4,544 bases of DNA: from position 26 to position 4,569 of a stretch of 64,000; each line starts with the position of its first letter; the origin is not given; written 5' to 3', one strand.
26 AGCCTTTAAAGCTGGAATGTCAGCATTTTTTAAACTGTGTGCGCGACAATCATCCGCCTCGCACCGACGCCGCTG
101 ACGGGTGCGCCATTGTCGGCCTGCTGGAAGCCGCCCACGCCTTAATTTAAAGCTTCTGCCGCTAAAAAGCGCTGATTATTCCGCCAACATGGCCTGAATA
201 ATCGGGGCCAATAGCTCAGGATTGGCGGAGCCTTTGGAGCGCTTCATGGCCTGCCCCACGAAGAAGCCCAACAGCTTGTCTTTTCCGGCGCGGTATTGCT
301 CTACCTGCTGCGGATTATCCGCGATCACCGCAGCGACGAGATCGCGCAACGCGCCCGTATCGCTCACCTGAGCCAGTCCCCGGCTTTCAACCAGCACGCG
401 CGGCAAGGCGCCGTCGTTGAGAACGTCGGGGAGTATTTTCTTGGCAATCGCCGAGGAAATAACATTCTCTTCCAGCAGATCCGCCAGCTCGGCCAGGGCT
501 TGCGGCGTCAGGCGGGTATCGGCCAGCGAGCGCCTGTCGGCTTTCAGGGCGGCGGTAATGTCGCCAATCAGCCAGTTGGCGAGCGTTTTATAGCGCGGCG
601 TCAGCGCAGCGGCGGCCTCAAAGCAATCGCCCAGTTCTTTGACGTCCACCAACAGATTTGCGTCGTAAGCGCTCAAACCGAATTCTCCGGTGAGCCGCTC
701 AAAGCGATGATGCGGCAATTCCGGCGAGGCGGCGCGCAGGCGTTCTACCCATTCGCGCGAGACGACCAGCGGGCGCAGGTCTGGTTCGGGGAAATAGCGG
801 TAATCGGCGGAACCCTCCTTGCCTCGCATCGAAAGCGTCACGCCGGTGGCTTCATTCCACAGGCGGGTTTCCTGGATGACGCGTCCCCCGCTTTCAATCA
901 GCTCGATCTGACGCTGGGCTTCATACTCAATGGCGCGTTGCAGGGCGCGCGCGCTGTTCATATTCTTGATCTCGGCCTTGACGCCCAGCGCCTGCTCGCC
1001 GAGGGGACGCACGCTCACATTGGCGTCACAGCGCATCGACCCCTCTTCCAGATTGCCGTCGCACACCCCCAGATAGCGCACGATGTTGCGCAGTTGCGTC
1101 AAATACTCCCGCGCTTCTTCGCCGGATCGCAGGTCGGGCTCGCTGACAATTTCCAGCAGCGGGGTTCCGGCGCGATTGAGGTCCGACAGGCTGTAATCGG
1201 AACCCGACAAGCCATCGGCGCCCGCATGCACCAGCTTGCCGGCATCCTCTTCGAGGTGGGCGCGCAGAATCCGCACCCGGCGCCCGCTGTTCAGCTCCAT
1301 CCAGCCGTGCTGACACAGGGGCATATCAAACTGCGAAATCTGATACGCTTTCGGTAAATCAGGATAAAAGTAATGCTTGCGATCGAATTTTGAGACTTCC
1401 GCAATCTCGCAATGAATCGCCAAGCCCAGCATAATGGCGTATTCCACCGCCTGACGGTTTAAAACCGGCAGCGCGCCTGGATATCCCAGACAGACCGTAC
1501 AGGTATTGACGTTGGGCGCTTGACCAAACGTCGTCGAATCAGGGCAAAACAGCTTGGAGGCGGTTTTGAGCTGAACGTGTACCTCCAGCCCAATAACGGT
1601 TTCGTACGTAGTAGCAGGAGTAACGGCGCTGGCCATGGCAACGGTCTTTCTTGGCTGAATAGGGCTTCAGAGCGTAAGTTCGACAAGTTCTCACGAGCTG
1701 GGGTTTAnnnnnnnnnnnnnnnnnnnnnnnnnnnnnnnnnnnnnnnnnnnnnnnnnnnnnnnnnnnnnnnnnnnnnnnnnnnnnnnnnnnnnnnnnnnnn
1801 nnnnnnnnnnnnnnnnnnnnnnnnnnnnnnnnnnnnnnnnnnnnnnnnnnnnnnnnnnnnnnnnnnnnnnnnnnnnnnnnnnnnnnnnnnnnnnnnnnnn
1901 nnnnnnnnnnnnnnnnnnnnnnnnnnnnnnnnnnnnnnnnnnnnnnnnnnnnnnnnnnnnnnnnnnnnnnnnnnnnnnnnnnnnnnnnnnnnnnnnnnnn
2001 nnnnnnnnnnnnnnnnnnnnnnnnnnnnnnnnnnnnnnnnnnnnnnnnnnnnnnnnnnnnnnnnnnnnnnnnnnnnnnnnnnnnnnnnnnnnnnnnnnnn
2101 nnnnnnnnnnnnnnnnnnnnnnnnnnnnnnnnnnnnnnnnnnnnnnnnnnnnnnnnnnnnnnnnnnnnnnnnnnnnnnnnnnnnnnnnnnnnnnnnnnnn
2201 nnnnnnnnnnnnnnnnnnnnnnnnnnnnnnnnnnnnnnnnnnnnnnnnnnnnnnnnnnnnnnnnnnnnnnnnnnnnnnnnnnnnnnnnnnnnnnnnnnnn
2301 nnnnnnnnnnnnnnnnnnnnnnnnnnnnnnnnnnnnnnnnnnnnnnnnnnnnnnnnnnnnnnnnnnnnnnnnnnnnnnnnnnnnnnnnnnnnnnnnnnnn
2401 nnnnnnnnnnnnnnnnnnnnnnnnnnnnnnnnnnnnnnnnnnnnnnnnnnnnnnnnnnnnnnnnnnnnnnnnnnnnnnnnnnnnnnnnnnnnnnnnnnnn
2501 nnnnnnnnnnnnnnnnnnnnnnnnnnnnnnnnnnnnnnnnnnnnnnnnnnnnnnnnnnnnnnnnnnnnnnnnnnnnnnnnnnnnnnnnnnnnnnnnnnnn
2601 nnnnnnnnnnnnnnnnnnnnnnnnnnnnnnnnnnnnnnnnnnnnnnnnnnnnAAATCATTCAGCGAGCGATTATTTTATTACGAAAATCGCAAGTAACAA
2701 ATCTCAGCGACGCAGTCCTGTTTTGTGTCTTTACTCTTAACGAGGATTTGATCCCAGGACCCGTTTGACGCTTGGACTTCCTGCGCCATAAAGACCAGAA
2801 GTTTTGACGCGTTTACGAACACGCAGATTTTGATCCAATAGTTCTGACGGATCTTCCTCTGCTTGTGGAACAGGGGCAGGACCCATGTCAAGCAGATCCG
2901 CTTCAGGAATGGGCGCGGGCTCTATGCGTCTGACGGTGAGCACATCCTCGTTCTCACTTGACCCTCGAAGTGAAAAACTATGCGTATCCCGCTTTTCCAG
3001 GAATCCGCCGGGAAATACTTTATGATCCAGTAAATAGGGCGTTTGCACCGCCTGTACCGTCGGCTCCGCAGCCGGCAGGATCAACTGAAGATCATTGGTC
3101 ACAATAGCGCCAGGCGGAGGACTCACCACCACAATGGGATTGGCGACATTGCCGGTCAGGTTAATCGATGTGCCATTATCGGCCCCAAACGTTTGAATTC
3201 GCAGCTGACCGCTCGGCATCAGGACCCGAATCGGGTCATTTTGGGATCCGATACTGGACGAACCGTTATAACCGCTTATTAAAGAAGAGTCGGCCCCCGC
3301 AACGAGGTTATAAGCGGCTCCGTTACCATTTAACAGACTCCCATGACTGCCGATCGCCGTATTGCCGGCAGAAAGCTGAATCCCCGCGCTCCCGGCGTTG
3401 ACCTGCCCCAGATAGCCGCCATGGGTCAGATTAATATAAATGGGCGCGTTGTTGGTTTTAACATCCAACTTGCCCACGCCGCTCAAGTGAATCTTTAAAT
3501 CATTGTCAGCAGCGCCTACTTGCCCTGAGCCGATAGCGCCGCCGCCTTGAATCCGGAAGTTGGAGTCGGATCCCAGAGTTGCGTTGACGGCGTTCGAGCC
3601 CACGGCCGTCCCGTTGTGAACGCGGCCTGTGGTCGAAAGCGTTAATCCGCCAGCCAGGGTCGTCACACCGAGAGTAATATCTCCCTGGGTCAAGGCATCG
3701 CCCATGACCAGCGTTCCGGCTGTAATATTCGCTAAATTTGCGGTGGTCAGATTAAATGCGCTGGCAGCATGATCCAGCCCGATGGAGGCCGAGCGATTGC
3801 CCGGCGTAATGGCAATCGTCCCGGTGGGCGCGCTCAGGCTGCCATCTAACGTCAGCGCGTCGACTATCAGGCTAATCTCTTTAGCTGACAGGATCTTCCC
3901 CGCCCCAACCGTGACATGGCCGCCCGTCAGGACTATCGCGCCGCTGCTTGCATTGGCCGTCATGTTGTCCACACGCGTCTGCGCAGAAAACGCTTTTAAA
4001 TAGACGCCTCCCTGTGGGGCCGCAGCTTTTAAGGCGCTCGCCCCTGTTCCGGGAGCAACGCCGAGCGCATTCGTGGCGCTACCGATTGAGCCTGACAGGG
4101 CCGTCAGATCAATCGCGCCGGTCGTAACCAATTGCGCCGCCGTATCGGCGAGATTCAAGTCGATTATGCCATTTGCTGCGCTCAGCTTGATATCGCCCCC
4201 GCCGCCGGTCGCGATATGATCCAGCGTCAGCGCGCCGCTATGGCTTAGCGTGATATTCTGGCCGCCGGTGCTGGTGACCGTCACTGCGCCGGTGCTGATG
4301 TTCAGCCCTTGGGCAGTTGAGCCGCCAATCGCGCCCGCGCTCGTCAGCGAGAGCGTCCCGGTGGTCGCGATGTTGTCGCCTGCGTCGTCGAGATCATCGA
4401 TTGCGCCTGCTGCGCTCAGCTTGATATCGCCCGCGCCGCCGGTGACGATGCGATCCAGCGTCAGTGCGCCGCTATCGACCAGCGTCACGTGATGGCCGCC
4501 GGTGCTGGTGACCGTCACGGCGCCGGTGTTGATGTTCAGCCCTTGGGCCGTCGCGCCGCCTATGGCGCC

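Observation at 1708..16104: TPS locus 1: divergent tpsA1/tpsB with a co-directional HD-domain (SpoT-type hydrolase fold) gene immediately downstream of tpsA1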

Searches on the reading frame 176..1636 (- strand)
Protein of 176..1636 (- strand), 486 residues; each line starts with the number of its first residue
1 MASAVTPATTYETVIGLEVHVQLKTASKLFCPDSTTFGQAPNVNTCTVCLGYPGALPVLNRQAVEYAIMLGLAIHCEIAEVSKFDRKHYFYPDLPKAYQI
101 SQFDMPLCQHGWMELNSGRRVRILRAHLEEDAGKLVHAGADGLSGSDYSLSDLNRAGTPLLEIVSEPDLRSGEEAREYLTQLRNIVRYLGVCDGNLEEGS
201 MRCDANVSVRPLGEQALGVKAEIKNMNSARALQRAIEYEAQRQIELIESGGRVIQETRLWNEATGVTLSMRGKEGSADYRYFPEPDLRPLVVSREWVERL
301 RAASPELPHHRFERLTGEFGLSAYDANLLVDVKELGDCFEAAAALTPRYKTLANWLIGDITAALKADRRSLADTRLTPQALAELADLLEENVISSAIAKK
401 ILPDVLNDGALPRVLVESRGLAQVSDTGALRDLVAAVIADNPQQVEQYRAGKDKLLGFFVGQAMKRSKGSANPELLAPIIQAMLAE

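Call 5: search_protein_families(library=pfam, proteins=[window:176-1636:-], max_evalue=0.01)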
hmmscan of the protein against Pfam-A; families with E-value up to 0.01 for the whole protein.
window:176-1636:- (486 aa): 2 families
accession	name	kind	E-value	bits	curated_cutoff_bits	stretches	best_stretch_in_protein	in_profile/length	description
PF02934.20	GatB_N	-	4.1e-120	400.6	23.4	1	13-298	1-277/277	GatB/GatE catalytic domain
PF02637.23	GatB_Yqey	-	1.1e-44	152.4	27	1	337-484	1-148/148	GatB domain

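Call 23: list_cluster_members(proteins=[window:179-1636:-, window:14248-16101:+, window:44379-45617:-, window:16156-16869:-, window:24010-25041:-, window:1711-2643:-])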
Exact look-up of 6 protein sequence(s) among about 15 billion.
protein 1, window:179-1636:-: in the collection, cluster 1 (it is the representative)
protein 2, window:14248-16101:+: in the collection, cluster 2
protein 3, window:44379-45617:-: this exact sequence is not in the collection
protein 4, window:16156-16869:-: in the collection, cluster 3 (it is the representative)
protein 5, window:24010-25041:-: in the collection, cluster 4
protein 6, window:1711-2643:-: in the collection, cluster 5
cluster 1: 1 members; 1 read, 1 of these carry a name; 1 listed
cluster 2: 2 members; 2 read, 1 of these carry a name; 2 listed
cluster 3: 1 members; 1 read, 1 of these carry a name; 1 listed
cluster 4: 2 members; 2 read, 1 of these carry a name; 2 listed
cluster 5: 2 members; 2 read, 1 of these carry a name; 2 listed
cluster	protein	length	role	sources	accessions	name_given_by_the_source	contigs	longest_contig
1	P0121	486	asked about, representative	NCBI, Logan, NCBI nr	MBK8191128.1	MAG: Asp-tRNA(Asn)/Glu-tRNA(Gln) amidotransferase subunit GatB [Vampirovibrionales ... | Asp-tRNA(Asn)/Glu-tRNA(Gln) amidotransferase subunit GatB [Vampirovibrionales bacterium]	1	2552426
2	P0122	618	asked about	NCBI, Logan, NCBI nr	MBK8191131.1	MAG: ShlB/FhaC/HecB family hemolysin secretion/activation protein [Vampirovibrionales ... | ShlB/FhaC/HecB family hemolysin secretion/activation protein [Vampirovibrionales ...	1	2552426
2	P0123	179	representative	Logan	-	-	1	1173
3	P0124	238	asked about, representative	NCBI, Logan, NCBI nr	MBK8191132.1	MAG: response regulator transcription factor [Vampirovibrionales bacterium] | response regulator transcription factor [Vampirovibrionales bacterium]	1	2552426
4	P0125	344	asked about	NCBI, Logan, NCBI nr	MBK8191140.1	MAG: tyrosine-type recombinase/integrase [Vampirovibrionales bacterium] | tyrosine-type recombinase/integrase [Vampirovibrionales bacterium]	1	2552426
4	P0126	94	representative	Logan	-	-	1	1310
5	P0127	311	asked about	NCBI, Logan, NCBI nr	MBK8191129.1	MAG: HD domain-containing protein [Vampirovibrionales bacterium] | HD domain-containing protein [Vampirovibrionales bacterium]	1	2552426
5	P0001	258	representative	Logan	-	-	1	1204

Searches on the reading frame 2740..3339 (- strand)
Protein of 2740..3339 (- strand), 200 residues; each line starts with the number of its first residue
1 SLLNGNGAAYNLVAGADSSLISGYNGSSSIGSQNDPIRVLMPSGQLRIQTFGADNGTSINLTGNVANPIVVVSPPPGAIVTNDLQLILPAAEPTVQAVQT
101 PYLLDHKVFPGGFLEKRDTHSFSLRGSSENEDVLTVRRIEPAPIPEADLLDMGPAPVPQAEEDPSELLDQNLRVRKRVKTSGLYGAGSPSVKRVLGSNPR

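Call 74: search_protein_representatives(protein=window:2740-3339:-)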
Query: 200 residues. Proteins with E-value up to 0.001 (for the whole library): 4; up to 1e-10: 1; up to 1e-30: 0. The best 4 are listed.
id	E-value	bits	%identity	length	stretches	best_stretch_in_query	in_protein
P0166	4.1e-12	62.6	47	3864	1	1-91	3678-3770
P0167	1.2e-06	44.8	39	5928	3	92-135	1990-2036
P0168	1.1e-04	38.3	38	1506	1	1-105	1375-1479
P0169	1.2e-04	38.3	31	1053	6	91-145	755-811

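Call 76: find_encoding_contigs(protein=P0166, flank=10000, max_places=4)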
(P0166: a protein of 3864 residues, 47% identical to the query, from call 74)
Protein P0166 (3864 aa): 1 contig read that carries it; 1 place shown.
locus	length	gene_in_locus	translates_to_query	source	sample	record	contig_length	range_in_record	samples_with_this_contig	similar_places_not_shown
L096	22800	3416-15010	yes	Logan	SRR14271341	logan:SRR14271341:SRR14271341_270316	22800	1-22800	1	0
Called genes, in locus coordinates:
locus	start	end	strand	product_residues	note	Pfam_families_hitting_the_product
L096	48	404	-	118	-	-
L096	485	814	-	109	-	-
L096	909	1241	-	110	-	-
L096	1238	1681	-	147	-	-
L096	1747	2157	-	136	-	-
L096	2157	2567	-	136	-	-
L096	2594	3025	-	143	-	-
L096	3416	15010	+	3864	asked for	-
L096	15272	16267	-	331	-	PF04087:DUF389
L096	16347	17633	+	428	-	PF00939:Na_sulph_symp, PF02040:ArsB, PF07158:MatC_N (faint), PF03600:CitMHS, PF16980:CitMHS_2, PF06450:NhaB (weak), PF00939:Na_sulph_symp (weak)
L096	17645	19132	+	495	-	PF00982:Glyco_transf_20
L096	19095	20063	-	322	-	PF00294:PfkB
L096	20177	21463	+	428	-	PF00654:Voltage_CLC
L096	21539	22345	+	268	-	PF07884:VKOR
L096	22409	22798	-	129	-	?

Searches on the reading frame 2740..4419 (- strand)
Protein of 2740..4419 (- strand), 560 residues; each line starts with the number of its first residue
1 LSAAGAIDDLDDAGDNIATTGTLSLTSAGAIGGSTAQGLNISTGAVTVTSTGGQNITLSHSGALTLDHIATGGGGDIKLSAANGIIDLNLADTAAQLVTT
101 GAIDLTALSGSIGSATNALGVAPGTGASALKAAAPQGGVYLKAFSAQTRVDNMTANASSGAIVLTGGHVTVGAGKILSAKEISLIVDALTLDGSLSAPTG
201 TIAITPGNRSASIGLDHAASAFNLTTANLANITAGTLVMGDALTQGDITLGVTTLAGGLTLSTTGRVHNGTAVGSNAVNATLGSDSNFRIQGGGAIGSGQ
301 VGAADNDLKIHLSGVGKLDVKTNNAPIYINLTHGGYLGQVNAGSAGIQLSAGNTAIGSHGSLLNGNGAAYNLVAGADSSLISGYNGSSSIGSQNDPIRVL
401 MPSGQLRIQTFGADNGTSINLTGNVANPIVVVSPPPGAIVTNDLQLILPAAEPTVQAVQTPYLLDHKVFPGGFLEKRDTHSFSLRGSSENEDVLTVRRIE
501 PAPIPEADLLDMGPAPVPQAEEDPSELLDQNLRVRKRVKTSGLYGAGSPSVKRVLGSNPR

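Call 22: find_homologous_proteins(query=window:2740-4419:-)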
Query window:2740-4419:-: 8000 candidates shared short words with the query, none scored E <= 0.001.

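Call 45: search_solved_structures(query=window:2740-4419:-, max_evalue=1)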
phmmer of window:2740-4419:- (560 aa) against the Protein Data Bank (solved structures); distinct sequences matched with E-value up to 1: 0.
